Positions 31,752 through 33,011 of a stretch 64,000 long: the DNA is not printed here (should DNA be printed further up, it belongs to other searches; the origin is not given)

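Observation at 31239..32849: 1.6-kb low-GC two-gene cassette (EEP-family nuclease/phosphatase + unknown Lys/Pro-tailed protein) flanked by identical 11-bp direct repeats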

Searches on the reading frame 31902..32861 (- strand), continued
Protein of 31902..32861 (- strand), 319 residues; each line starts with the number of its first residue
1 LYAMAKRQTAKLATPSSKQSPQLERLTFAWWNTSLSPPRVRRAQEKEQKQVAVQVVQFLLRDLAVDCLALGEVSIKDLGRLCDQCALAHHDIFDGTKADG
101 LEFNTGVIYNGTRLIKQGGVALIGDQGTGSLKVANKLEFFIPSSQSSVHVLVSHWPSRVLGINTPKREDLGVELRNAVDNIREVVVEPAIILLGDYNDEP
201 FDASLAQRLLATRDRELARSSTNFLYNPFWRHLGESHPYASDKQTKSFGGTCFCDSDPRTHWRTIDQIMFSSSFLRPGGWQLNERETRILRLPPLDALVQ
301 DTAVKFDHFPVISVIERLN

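Call 72: get_annotated_region(hit=H3, flank=7000)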
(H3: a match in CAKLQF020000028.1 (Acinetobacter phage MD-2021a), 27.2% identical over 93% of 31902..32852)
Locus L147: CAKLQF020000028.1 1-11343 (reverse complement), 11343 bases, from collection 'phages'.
description: Acinetobacter phage MD-2021a strain 5899STDY8049186 genome assembly, contig: ERS3583562SCcontig000028, whole genome shotgun sequence.
organism: Acinetobacter phage MD-2021a (NCBI taxid 2899278)
taxonomy: Viruses; Duplodnaviria; Heunggongvirae; Uroviricota; Caudoviricetes
host: -; source: not known; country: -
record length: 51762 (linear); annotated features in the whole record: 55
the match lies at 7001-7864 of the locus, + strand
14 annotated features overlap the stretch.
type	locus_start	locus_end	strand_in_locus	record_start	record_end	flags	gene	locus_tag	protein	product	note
CDS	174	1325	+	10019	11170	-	emrK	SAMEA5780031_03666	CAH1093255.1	EmrKY-TolC multidrug resistance efflux pump, membrane fusion protein component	-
CDS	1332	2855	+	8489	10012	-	emrB_4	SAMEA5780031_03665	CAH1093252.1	multidrug resistance protein B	-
CDS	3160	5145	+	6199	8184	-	ggt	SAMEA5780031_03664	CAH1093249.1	gamma-glutamyltranspeptidase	-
tmRNA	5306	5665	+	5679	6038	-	ssrA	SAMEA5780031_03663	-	transfer-messenger RNA, SsrA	-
CDS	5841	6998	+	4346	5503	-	int_3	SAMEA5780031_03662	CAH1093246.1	Integrase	-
CDS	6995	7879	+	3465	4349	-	-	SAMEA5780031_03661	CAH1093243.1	exodeoxyribonuclease III (xth)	-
CDS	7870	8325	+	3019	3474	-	-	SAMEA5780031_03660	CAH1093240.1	Uncharacterised protein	-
CDS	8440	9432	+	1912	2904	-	-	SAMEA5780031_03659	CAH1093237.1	FRG domain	-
CDS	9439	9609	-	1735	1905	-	-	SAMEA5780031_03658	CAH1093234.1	Uncharacterised protein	-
CDS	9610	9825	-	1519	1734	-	-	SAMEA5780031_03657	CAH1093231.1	Uncharacterised protein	-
CDS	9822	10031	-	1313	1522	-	-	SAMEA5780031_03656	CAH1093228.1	Uncharacterised protein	-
CDS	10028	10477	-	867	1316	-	-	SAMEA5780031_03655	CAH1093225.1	Uncharacterised protein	-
CDS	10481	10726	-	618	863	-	-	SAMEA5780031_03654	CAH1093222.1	Uncharacterised protein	-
CDS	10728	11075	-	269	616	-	-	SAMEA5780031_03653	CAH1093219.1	Uncharacterised protein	-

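Call 73: search_protein_families(library=pfam, proteins=[L037:2802-5258:+, L037:7790-8935:-, L037:8854-10581:-, L040:932-3256:+, L040:7825-8874:-, L058:3527-5923:+, L058:7846-8868:-, L038:2424-4874:+, L038:9854-10945:-, L028:3221-5875:+], max_evalue=0.00001)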
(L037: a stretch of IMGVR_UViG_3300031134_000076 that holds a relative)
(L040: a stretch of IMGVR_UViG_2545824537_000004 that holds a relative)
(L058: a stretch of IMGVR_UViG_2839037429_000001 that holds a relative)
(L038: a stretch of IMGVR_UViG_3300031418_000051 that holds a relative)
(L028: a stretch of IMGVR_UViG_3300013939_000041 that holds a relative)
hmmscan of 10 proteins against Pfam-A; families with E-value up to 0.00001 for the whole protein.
L037:2802-5258:+ (819 aa): 2 families
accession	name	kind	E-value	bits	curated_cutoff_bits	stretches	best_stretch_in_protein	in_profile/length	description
PF05840.19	Phage_GPA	-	1.1e-103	347.1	31.4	1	177-486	5-321/321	Bacteriophage replication gene A protein (GPA)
PF23343.2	REP_ORF2-G2P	-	9.7e-07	29.4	27.8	1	381-482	13-98/99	Replication-associated protein ORF2/G2P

L037:7790-8935:- (381 aa): 1 family
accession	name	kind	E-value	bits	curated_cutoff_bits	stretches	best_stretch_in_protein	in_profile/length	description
PF04860.17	Phage_portal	-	6.6e-15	55.5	39.1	1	132-377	52-291/321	Phage portal protein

L037:8854-10581:- (575 aa): 4 families
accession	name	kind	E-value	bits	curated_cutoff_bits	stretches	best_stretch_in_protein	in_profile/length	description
PF03237.21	Terminase_6N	-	8e-57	192.8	22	1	142-367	1-212/215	Terminase large subunit, T4likevirus-type, N-terminal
PF17289.8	Terminase_6C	-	1e-30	107.2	22.6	1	398-557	2-154/155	Terminase RNaseH-like domain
PF06056.18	Terminase_5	-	1.7e-27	95.5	20.3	1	5-62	1-58/58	Putative ATPase subunit of terminase (gpP-like)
PF13384.12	HTH_23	-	1.1e-08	35.1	24.6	1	6-40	6-40/50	Homeodomain-like domain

L040:932-3256:+ (775 aa): 2 families
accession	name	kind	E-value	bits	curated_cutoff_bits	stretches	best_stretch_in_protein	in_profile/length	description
PF05840.19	Phage_GPA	-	2.1e-104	349.4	31.4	1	161-477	3-321/321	Bacteriophage replication gene A protein (GPA)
PF23343.2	REP_ORF2-G2P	-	1.3e-07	32.3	27.8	1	344-473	3-98/99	Replication-associated protein ORF2/G2P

L040:7825-8874:- (349 aa): 1 family
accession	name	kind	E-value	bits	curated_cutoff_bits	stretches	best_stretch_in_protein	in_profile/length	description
PF04860.17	Phage_portal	-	1.5e-15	57.7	39.1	1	100-345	52-291/321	Phage portal protein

L058:3527-5923:+ (799 aa): 2 families
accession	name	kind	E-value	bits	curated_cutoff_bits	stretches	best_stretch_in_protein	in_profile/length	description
PF05840.19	Phage_GPA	-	1.7e-95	320.2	31.4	1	138-477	3-321/321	Bacteriophage replication gene A protein (GPA)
PF23343.2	REP_ORF2-G2P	-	1.8e-07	31.8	27.8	1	379-473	17-98/99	Replication-associated protein ORF2/G2P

L058:7846-8868:- (340 aa): 1 family
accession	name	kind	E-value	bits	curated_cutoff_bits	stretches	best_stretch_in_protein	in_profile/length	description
PF04860.17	Phage_portal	-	1.1e-12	48.2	39.1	1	95-318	58-270/321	Phage portal protein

L038:2424-4874:+ (817 aa): 2 families
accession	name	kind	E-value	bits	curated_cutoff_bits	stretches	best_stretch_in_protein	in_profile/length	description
PF05840.19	Phage_GPA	-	2.4e-103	346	31.4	1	175-484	5-321/321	Bacteriophage replication gene A protein (GPA)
PF23343.2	REP_ORF2-G2P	-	1.6e-06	28.8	27.8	1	379-480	13-98/99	Replication-associated protein ORF2/G2P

L038:9854-10945:- (363 aa): 1 family
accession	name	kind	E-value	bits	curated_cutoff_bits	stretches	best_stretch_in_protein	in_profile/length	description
PF04860.17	Phage_portal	-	1.6e-16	60.9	39.1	1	105-337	44-268/321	Phage portal protein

L028:3221-5875:+ (885 aa): 1 family
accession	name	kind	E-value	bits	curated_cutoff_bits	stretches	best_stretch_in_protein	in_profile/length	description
PF05840.19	Phage_GPA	-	2.2e-109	365.9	31.4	1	231-549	2-319/321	Bacteriophage replication gene A protein (GPA)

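Call 81: search_protein_families(library=padloc, alignment_id=A8, max_evalue=0.00001)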
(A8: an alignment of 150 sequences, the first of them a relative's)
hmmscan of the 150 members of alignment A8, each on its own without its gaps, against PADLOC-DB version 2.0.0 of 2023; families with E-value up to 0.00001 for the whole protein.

A. member 1, L017:2579-3145:+ (189 aa): 0 families

B. families by the number of members that match (of 150 scanned): 113 families (the first 25 are shown)
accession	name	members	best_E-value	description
PDLC03294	MTase_II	3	7e-79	Type II methyltransferase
PDLC03244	MTase_II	3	7.2e-56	Type II methyltransferase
PDLC03247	MTase_II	3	2.3e-24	Type II methyltransferase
PDLC03729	oMTase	2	5.9e-88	orphan methyltransferase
PDLC03735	oMTase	2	2.9e-46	orphan methyltransferase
PDLC03261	MTase_II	2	1.4e-43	Type II methyltransferase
PDLC02335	AbiLi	2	8.8e-30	AbiLi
PDLC03383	MTase_II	2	6.3e-29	Type II methyltransferase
PDLC02979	AriA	2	3.6e-21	-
PDLC03253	MTase_II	2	3.6e-18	Type II methyltransferase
PDLC04018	PD-Lambda-5_B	2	3.2e-14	-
PDLC02980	AriA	2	3.2e-13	-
PDLC03717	oMTase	2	2e-11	orphan methyltransferase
PDLC03949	RmrA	2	2.2e-10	-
PDLC03358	MTase_II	2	1.3e-09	Type II methyltransferase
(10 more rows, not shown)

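Call 101: search_protein_families(library=pfam, alignment_id=A10, max_evalue=0.00001)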
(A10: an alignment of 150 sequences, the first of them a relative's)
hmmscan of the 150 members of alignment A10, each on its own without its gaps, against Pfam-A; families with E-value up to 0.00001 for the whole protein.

A. member 1, L043:5466-5948:+ (161 aa): 1 family
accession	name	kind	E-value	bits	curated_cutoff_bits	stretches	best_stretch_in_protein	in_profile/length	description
PF05069.18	Phage_tail_S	-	1.1e-32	113.4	24.3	1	3-157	2-143/148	Phage virion morphogenesis family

B. families by the number of members that match (of 150 scanned): 113 families (the first 25 are shown)
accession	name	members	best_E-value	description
PF03237.21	Terminase_6N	3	2.4e-62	Terminase large subunit, T4likevirus-type, N-terminal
PF05567.17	T4P_PilY1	3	2.3e-38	PilY1 beta-propeller domain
PF04851.21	ResIII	3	5.2e-22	Type III restriction enzyme, res subunit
PF00271.37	Helicase_C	3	6e-21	Helicase conserved C-terminal domain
PF00270.35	DEAD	3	5.9e-09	DEAD/DEAH box helicase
PF05929.16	Phage_GPO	2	8.5e-102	Phage capsid scaffolding protein (GPO) serine peptidase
PF07105.16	DUF1367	2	5.6e-88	Protein of unknown function (DUF1367)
PF02086.21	MethyltransfD12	2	3.1e-59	D12 class N6 adenine-specific DNA methyltransferase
PF17289.8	Terminase_6C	2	4.6e-44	Terminase RNaseH-like domain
PF00239.26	Resolvase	2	4.4e-38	Resolvase, N terminal domain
PF17757.6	UvrB_inter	2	2.2e-33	UvrB interaction domain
PF05069.18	Phage_tail_S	2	1.1e-32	Phage virion morphogenesis family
PF13481.12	AAA_25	2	1.9e-28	AAA domain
PF16732.10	ComP_DUS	2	6.4e-27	Type IV minor pilin ComP, DNA uptake sequence receptor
PF06056.18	Terminase_5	2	1.4e-24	Putative ATPase subunit of terminase (gpP-like)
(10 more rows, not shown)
